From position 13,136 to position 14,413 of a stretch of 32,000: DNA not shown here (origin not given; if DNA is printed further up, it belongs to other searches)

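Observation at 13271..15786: Candidate two-gene system: unknown 325-aa protein (possibly KwaB/DUF4868-like) translationally coupled to a Pif1-family helicase with a C-terminal HTH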

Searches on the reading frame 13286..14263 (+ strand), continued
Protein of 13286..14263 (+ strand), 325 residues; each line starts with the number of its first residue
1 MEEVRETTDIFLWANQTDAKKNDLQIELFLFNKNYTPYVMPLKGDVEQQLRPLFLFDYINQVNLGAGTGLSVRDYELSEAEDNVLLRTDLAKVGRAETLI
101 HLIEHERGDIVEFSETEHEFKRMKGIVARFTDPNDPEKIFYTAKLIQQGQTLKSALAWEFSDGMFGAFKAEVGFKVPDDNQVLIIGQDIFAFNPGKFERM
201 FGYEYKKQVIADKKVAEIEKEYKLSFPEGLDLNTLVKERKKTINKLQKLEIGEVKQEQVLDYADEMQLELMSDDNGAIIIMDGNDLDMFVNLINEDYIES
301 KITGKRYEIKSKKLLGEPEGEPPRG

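Call 22: find_related_loci(query=A2, collection=genome_contigs, flank=8000)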
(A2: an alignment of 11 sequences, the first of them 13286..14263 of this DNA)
Query A2 (325 aa) in genome_contigs; peptide patterns used: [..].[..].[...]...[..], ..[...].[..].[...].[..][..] (x = any residue, [..] = any of these).
598 stretches matched a pattern (row limit reached: there are more); 523 encode a relative of the query (tblastn E <= 1e-3); the best 80 are kept; 80 distinct loci.
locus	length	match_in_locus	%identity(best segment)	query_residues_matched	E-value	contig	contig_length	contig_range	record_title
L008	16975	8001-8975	99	1-325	0e+0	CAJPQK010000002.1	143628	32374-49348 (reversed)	Candidatus Saccharibacteria bacterium isolate SRR9217428-mag-bin.30 genome assembly, contig: SRR9217428-mag-bin.30_35, w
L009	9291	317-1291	99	1-325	0e+0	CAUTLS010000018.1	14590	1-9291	MAG TPA_asm: uncultured Candidatus Saccharibacteria bacterium isolate DRR247342_bin.3_MetaWRAP_v1.3_MAG genome assembly,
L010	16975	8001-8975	98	1-325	0e+0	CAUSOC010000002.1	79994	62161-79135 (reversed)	MAG TPA_asm: uncultured Candidatus Saccharibacteria bacterium isolate SRR5395398_bin.13_MetaWRAP_v1.3_MAG genome assembl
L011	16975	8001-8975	98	1-325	0e+0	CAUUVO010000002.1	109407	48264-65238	MAG TPA_asm: uncultured Candidatus Saccharibacteria bacterium isolate SRR23388446_bin.41_MetaWRAP_v1.3_MAG genome assemb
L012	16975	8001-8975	98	1-325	0e+0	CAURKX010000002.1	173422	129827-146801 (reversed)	MAG TPA_asm: uncultured Candidatus Saccharibacteria bacterium isolate ERR9968884_bin.6_MetaWRAP_v1.3_MAG genome assembly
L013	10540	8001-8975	98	1-325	0e+0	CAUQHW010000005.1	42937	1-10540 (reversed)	MAG TPA_asm: uncultured Candidatus Saccharibacteria bacterium isolate ERR9968838_bin.10_MetaWRAP_v1.3_MAG genome assembl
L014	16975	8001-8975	98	1-325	0e+0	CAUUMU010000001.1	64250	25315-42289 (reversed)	MAG TPA_asm: uncultured Candidatus Saccharibacteria bacterium isolate SRR13061525_bin.22_MetaWRAP_v1.3_MAG genome assemb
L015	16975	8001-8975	98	1-325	0e+0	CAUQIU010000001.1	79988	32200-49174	MAG TPA_asm: uncultured Candidatus Saccharibacteria bacterium isolate ERR9968750_bin.32_MetaWRAP_v1.3_MAG genome assembl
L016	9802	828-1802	98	1-325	0e+0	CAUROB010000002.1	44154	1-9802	MAG TPA_asm: uncultured Candidatus Saccharibacteria bacterium isolate ERR9968880_bin.22_MetaWRAP_v1.3_MAG genome assembl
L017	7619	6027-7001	98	1-325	0e+0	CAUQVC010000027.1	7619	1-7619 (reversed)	MAG TPA_asm: uncultured Candidatus Saccharibacteria bacterium isolate ERR9968900_bin.16_MetaWRAP_v1.3_MAG genome assembl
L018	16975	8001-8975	97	1-325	0e+0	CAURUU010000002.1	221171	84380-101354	MAG TPA_asm: uncultured Candidatus Saccharibacteria bacterium isolate ERR9969226_bin.1_MetaWRAP_v1.3_MAG genome assembly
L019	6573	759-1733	98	1-325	0e+0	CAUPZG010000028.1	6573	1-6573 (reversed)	MAG TPA_asm: uncultured Candidatus Saccharibacteria bacterium isolate ERR9969047_bin.19_MetaWRAP_v1.3_MAG genome assembl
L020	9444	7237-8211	98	1-325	0e+0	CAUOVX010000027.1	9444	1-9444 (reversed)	MAG TPA_asm: uncultured Candidatus Saccharibacteria bacterium isolate SRR8290077_bin.18_MetaWRAP_v1.3_MAG genome assembl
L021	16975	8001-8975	97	1-325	0e+0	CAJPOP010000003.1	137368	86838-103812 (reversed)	Candidatus Saccharibacteria bacterium isolate SRR9217408-mag-bin.12 genome assembly, contig: SRR9217408-mag-bin.12_11, w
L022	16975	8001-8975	98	1-325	0e+0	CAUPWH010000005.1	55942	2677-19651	MAG TPA_asm: uncultured Candidatus Saccharibacteria bacterium isolate ERR9968949_bin.21_MetaWRAP_v1.3_MAG genome assembl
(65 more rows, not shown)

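Call 25: list_cluster_members(proteins=[P0122, P0123, P0124, P0129, P0138, P0141, P0147, P0193, P0201, P0207])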
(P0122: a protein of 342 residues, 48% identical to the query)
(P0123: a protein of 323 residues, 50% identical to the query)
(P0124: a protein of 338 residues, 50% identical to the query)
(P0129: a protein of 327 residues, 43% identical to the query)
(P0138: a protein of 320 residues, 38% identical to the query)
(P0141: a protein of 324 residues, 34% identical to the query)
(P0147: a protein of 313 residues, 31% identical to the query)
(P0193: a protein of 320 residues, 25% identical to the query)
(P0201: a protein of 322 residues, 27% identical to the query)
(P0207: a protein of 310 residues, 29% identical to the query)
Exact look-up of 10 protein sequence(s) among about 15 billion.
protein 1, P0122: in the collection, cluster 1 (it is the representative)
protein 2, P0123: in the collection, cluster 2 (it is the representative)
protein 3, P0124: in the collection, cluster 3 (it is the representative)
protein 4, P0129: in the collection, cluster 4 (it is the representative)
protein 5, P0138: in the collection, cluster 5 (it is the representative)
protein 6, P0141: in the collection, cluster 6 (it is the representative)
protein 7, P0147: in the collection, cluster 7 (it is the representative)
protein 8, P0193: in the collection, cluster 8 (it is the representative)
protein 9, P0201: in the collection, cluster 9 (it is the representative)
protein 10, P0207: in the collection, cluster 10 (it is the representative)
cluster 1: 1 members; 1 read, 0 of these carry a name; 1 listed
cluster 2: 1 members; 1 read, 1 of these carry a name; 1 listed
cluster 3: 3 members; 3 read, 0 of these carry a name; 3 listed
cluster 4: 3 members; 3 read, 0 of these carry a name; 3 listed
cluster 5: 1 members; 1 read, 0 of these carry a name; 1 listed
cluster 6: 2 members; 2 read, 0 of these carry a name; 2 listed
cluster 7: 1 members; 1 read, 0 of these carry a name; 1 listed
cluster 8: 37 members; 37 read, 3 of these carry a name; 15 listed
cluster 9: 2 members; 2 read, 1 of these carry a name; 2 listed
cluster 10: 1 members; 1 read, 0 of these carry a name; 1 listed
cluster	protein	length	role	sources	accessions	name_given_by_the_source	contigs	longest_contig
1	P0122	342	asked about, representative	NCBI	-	-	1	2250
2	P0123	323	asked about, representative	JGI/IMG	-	hypothetical protein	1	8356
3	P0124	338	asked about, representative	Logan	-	-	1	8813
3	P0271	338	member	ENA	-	-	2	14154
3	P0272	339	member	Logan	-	-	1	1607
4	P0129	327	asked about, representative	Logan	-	-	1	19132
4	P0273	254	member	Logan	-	-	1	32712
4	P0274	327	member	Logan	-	-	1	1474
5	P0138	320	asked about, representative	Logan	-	-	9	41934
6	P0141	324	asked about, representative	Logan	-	-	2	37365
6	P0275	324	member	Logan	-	-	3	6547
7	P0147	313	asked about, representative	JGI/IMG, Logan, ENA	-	-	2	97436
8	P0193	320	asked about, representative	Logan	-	-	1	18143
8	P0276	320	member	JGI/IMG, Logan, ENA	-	hypothetical protein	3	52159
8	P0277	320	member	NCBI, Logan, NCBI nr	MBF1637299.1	MAG: hypothetical protein HXO49_02105 [Prevotella sp.] | hypothetical protein [Prevotella sp.]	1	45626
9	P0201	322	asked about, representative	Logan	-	-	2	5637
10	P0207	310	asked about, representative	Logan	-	-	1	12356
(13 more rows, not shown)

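Call 32: find_encoding_contigs(protein=P0147, flank=8000, max_places=2)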
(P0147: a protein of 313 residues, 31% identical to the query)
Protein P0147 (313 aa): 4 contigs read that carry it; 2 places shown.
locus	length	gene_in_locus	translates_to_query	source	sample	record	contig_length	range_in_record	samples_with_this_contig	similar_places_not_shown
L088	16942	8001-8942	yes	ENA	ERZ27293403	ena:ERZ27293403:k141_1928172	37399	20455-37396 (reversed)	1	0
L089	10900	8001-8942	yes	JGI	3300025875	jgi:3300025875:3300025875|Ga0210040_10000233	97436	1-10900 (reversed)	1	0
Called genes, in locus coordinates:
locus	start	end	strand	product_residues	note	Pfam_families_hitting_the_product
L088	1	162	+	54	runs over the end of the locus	?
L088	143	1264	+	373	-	PF13742:tRNA_anti_2, PF01336:tRNA_anti-codon (weak), PF02601:Exonuc_VII_L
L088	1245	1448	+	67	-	PF02609:Exonuc_VII_S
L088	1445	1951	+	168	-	-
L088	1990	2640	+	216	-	-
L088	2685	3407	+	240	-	PF02518:HATPase_c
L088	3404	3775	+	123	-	PF00072:Response_reg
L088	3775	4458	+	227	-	PF11967:RecO_N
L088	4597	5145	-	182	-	-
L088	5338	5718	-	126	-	-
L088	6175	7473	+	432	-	PF00587:tRNA-synt_2b, PF03129:HGTP_anticodon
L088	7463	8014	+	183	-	PF28043:KwaA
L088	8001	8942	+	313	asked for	PF16162:KwaB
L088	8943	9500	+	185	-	PF06821:Ser_hydrolase, PF12697:Abhydrolase_6 (weak)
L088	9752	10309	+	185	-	-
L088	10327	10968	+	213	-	PF03575:Peptidase_S51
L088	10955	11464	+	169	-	PF06414:Zeta_toxin, PF07931:CPT (weak), PF13238:AAA_18 (weak), PF13671:AAA_33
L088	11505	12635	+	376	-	-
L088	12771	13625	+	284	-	-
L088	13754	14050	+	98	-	-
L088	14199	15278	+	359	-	PF16162:KwaB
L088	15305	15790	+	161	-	PF00293:NUDIX, PF14815:NUDIX_4 (weak)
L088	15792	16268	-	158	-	-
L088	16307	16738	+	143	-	PF00075:RNase_H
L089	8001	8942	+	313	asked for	PF16162:KwaB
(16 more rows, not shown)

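Call 33: find_related_loci(query=P0193, collection=viral_contigs, flank=10000)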
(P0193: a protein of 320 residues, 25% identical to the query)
Query P0193 (320 aa) in viral_contigs; peptide patterns used: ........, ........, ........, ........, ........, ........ (x = any residue, [..] = any of these).
7 stretches matched a pattern; 1 encode a relative of the query (tblastn E <= 1e-3); 1 distinct loci.
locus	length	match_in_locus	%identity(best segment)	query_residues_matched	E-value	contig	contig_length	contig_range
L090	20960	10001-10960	98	1-320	0e+0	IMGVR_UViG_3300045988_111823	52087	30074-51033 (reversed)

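Call 34: find_encoding_contigs(protein=L088:14199-15278:+, flank=10000, max_places=2)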
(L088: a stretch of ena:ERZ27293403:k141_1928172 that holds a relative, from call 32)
Protein L088:14199-15278:+ (359 aa): 4 contigs read that carry it; 2 places shown.
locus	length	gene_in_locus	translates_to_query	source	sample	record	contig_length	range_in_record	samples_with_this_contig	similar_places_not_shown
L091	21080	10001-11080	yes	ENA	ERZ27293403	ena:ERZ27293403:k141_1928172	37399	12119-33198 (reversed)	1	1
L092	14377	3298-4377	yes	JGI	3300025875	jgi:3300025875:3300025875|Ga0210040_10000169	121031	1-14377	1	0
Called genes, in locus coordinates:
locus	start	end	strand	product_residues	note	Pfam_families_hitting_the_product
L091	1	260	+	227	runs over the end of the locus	PF11967:RecO_N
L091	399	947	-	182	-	-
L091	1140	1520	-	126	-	-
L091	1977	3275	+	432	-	PF00587:tRNA-synt_2b, PF03129:HGTP_anticodon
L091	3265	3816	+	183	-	PF28043:KwaA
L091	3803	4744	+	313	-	PF16162:KwaB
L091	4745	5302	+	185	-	PF06821:Ser_hydrolase, PF12697:Abhydrolase_6 (weak)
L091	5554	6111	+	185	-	-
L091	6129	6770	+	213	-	PF03575:Peptidase_S51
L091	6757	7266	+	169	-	PF06414:Zeta_toxin, PF07931:CPT (weak), PF13238:AAA_18 (weak), PF13671:AAA_33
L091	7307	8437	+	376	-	-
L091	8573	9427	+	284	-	-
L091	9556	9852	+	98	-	-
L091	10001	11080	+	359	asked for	PF16162:KwaB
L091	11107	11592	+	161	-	PF00293:NUDIX, PF14815:NUDIX_4 (weak)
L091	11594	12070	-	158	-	-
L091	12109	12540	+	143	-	PF00075:RNase_H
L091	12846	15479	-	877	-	PF03639:Glyco_hydro_81, PF17652:Glyco_hydro81C, PF16640:Big_3_5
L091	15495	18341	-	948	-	PF03639:Glyco_hydro_81, PF17652:Glyco_hydro81C, PF16640:Big_3_5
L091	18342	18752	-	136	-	-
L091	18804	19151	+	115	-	PF04248:NTP_transf_9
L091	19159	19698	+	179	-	-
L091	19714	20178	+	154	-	-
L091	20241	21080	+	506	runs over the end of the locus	PF05970:PIF1, PF13245:AAA_19, PF13401:AAA_22 (weak), PF13604:AAA_30, PF21530:Pif1_2B_dom (weak)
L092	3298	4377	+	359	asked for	PF16162:KwaB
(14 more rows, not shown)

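Call 36: search_solved_structures(query=A1, max_evalue=1, show_alignments=1)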
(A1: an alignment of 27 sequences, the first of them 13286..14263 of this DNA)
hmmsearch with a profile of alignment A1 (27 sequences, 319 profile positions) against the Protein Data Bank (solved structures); distinct sequences matched with E-value up to 1: 4.
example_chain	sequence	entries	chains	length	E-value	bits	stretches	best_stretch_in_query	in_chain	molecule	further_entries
9o0i_H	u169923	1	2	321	1e-10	44.5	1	41-316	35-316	Kiwa protein KwaB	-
9mrx_K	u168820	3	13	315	3.4e-10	42.8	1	41-314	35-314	Kiwa protein KwaB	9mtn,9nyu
5d60_A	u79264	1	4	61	0.048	16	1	201-245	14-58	Putative transcription factor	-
4py5_A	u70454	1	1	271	0.067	15.5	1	211-249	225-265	Ribonuclease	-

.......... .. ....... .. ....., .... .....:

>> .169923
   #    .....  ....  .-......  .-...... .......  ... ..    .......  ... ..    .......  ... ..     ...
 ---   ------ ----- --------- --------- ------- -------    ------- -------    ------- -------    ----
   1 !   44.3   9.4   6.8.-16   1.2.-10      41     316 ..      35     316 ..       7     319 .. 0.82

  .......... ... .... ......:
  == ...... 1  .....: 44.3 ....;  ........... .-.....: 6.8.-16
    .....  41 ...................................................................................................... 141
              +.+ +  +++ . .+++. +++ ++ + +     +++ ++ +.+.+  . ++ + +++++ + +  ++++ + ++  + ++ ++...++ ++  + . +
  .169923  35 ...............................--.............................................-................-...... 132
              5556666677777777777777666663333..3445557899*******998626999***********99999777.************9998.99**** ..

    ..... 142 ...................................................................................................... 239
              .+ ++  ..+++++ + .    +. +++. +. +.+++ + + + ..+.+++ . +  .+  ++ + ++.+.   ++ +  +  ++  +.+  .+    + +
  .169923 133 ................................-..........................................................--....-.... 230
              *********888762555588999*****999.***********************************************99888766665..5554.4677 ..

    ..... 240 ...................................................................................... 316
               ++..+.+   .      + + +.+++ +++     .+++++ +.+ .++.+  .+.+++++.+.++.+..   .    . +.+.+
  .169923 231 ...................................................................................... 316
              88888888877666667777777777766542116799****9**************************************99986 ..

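Call 39: search_protein_families(library=pfam, proteins=[L091:3265-3816:+], max_evalue=0.1)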
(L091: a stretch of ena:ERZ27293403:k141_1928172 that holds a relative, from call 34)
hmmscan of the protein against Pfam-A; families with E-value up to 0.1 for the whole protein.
L091:3265-3816:+ (183 aa): 0 families

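Call 40: search_protein_families(library=padloc, proteins=[L091:3265-3816:+, L091:3803-4744:+, L091:10001-11080:+], max_evalue=0.1)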
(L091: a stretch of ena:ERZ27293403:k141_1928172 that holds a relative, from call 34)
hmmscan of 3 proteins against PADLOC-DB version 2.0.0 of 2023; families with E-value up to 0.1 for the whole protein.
L091:3265-3816:+ (183 aa): 13 families
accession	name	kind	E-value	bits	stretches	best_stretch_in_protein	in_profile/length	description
PDLC00213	KwaA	-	1.1e-28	98.2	1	3-174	2-185/197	Unknown function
PDLC00217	KwaA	-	3.8e-25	86.6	1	2-162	3-162/193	Unknown function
PDLC00208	KwaA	-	7e-25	85.8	1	5-171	4-174/190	Unknown function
PDLC00219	KwaA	-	1.7e-23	81.6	1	14-181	14-191/194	Unknown function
PDLC00215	KwaA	-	2.4e-20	71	1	5-181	6-192/196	Unknown function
PDLC00220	KwaA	-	1.2e-19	68.9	1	19-179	33-194/198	Unknown function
PDLC00212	KwaA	-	4.9e-19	66.9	1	2-178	7-198/205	Unknown function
PDLC00214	KwaA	-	7e-19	66.5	1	4-162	3-159/181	Unknown function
PDLC00221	KwaA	-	7.3e-14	50.1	1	1-180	1-169/173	Unknown function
PDLC00218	KwaA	-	1e-13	49.5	1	5-180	11-184/186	Unknown function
PDLC00207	KwaA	-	9.4e-11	40.4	1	9-178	11-207/213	Unknown function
PDLC00216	KwaA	-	1.5e-10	39.6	1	1-180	1-170/173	Unknown function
PDLC00211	KwaA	-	7.3e-09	33.7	1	61-166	78-195/215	Unknown function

L091:3803-4744:+ (313 aa): 10 families
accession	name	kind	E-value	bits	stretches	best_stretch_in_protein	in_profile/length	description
PDLC00233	KwaB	-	8.5e-16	56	1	13-311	13-317/320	DUF4868 domain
PDLC00224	KwaB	-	1.8e-11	42.4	1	65-293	61-290/302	DUF4868 domain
PDLC00230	KwaB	-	3.8e-10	37.7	1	118-309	119-317/322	DUF4868 domain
PDLC00222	KwaB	-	6e-10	36.9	1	24-308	3-291/292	DUF4868 domain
PDLC00225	KwaB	-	4.5e-07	27.5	1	32-308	14-291/291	DUF4868 domain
PDLC00223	KwaB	-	1.1e-06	26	1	173-310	193-336/339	DUF4868 domain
PDLC00234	KwaB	-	5e-06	24.1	1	95-308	73-288/289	DUF4868 domain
PDLC02362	PycTM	-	0.00082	18.2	1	266-305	18-51/74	-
PDLC00235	KwaB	-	0.0011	16.4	1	61-309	63-311/312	DUF4868 domain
PDLC00236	KwaB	-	0.0017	15.7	1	19-214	19-214/314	DUF4868 domain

L091:10001-11080:+ (359 aa): 7 families
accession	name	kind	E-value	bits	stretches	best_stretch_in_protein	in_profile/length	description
PDLC00233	KwaB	-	7.5e-13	46.3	1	46-347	11-316/320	DUF4868 domain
PDLC00224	KwaB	-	7.1e-08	30.5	1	100-332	61-292/302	DUF4868 domain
PDLC00230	KwaB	-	6.5e-07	27.1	1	200-345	167-316/322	DUF4868 domain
PDLC00234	KwaB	-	9.2e-05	20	1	67-345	15-288/289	DUF4868 domain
PDLC00223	KwaB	-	0.0001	19.6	1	212-343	196-332/339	DUF4868 domain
PDLC00222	KwaB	-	0.00015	19.2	1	124-345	66-291/292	DUF4868 domain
PDLC00225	KwaB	-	0.0062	13.9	1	68-344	15-290/291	DUF4868 domain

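Call 43: find_encoding_contigs(protein=P0138, flank=7000, max_places=1)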
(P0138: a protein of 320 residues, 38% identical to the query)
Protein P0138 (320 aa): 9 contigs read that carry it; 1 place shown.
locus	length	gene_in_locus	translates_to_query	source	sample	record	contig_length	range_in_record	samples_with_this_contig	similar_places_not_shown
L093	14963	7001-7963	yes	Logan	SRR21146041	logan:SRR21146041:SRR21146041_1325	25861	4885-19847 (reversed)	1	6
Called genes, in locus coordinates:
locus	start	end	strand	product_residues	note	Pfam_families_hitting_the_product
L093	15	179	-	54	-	-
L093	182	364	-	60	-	-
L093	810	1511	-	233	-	-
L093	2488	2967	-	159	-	PF04480:DUF559, PF18741:MTES_1575 (weak)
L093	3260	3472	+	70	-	-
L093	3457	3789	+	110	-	-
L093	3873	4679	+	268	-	-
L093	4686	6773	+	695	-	PF12705:PDDEXK_1, PF17854:FtsK_alpha, PF01580:FtsK_SpoIIIE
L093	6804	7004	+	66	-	-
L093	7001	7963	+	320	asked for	PF16162:KwaB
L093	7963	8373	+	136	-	-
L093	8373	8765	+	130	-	-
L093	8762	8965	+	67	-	-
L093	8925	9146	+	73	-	-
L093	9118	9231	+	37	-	-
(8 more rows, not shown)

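Call 44: find_encoding_contigs(protein=P0141, flank=7000, max_places=1)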
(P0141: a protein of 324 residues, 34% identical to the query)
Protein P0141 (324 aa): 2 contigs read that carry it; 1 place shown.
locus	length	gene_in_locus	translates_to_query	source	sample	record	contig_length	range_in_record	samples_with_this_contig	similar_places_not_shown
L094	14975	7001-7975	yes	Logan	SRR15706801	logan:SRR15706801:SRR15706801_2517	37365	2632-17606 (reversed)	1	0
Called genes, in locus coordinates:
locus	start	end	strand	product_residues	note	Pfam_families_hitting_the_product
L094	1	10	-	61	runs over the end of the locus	-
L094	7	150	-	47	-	-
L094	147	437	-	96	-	-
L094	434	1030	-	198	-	PF00226:DnaJ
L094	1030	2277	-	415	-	PF01555:N6_N4_Mtase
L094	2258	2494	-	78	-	-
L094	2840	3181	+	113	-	-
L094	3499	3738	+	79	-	-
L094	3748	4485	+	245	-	-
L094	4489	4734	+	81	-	-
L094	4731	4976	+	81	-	-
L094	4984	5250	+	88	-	-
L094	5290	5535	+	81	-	-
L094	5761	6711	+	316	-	PF03837:RecT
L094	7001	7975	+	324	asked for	PF16162:KwaB (weak)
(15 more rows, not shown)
